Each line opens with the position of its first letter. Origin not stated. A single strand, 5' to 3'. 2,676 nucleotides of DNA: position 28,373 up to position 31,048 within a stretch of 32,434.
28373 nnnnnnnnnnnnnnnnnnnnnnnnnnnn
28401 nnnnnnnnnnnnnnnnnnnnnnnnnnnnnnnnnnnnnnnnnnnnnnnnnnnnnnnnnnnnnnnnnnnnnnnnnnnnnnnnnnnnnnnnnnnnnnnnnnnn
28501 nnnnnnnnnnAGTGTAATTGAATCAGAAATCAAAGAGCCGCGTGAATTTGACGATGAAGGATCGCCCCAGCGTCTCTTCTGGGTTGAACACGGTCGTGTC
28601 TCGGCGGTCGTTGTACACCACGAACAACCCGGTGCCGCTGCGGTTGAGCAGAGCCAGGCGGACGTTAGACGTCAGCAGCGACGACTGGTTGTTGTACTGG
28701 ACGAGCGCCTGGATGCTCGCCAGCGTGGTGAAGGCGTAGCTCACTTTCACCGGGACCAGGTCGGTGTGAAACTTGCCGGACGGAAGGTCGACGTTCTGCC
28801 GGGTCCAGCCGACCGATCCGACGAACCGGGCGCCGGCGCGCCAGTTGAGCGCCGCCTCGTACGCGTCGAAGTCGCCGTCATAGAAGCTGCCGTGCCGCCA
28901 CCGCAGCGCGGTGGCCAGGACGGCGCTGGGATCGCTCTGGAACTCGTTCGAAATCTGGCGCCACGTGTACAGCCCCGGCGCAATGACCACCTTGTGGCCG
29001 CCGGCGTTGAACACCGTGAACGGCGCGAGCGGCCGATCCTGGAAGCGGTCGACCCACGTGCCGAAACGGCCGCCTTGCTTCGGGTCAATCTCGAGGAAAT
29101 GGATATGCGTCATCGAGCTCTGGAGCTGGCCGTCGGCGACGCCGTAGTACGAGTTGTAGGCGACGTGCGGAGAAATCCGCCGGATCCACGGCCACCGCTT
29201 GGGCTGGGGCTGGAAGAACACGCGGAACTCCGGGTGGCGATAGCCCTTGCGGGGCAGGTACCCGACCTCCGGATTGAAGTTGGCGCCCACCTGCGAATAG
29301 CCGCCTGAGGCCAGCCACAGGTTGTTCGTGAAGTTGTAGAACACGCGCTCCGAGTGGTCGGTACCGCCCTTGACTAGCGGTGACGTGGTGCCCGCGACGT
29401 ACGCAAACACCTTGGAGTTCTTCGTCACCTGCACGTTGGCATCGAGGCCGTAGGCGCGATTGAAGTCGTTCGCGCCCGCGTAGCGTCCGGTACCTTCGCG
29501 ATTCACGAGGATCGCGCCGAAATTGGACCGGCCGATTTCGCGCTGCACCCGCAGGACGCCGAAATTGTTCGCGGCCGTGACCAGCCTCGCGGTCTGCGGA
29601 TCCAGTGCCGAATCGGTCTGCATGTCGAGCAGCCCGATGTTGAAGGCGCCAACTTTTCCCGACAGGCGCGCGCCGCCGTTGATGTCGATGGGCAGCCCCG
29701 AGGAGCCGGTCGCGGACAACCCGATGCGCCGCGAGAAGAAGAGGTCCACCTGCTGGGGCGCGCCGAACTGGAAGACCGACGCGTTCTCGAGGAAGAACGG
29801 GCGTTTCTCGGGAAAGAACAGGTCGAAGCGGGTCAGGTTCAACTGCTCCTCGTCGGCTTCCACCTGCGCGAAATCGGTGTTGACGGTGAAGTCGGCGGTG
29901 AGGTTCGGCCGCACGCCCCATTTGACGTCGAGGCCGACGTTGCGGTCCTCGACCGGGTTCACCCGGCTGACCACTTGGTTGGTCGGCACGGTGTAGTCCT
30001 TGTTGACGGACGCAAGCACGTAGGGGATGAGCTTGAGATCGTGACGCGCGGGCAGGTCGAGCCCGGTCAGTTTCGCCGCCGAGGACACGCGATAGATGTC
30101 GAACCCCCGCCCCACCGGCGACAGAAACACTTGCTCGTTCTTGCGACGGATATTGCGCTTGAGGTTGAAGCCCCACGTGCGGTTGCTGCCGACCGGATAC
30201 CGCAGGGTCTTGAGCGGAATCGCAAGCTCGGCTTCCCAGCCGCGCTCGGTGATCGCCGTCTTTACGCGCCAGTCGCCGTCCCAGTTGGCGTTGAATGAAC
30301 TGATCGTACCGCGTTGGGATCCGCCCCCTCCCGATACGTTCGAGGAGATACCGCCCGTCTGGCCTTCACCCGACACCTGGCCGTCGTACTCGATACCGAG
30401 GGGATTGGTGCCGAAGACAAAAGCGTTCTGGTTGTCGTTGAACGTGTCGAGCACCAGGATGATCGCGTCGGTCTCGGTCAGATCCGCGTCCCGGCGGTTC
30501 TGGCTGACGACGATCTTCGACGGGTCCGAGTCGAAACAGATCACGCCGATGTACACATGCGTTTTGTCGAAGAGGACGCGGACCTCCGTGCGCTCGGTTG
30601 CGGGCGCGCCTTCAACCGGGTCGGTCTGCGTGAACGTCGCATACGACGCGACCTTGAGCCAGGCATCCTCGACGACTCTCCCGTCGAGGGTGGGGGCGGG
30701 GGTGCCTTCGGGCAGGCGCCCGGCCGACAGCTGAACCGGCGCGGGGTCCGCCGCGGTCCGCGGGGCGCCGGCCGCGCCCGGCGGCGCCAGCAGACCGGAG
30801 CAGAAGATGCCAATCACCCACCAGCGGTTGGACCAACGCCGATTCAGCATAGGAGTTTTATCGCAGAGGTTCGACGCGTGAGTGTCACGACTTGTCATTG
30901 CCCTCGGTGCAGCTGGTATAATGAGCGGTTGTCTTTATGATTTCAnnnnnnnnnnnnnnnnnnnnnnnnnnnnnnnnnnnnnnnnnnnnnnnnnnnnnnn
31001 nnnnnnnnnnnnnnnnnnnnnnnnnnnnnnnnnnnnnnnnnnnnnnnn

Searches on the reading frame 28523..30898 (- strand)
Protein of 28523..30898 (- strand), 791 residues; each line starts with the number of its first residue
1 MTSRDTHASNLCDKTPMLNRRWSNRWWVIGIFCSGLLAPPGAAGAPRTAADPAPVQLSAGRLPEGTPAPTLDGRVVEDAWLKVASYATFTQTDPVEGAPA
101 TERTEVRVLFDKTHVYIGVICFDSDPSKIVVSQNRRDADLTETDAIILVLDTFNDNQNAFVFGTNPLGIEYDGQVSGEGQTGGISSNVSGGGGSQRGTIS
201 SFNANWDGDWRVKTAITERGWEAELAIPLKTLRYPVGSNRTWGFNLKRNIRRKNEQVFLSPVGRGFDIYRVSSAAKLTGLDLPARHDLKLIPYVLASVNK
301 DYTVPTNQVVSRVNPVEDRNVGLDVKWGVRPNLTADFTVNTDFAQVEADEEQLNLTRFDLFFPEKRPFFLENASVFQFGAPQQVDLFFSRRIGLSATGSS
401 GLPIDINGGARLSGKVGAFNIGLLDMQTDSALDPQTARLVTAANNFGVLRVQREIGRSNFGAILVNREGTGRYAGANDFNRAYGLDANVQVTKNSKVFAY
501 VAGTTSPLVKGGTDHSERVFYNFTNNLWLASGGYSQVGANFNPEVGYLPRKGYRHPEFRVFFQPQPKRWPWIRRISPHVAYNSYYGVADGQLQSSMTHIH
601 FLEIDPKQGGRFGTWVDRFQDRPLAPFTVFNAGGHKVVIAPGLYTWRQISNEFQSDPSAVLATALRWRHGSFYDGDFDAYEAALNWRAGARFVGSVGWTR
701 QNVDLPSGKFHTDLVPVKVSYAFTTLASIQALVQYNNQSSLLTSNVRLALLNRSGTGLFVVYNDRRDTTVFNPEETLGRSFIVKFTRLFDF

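Call 79: search_protein_families(library=pfam, proteins=[window:28523-30898:-], max_evalue=0.0001)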
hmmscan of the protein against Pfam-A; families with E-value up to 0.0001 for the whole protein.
window:28523-30898:- (791 aa): 1 family
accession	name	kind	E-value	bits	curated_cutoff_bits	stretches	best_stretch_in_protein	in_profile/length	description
PF19313.5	DUF5916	-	1.6e-21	77.1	22.6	1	288-399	5-101/572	Domain of unknown function (DUF5916)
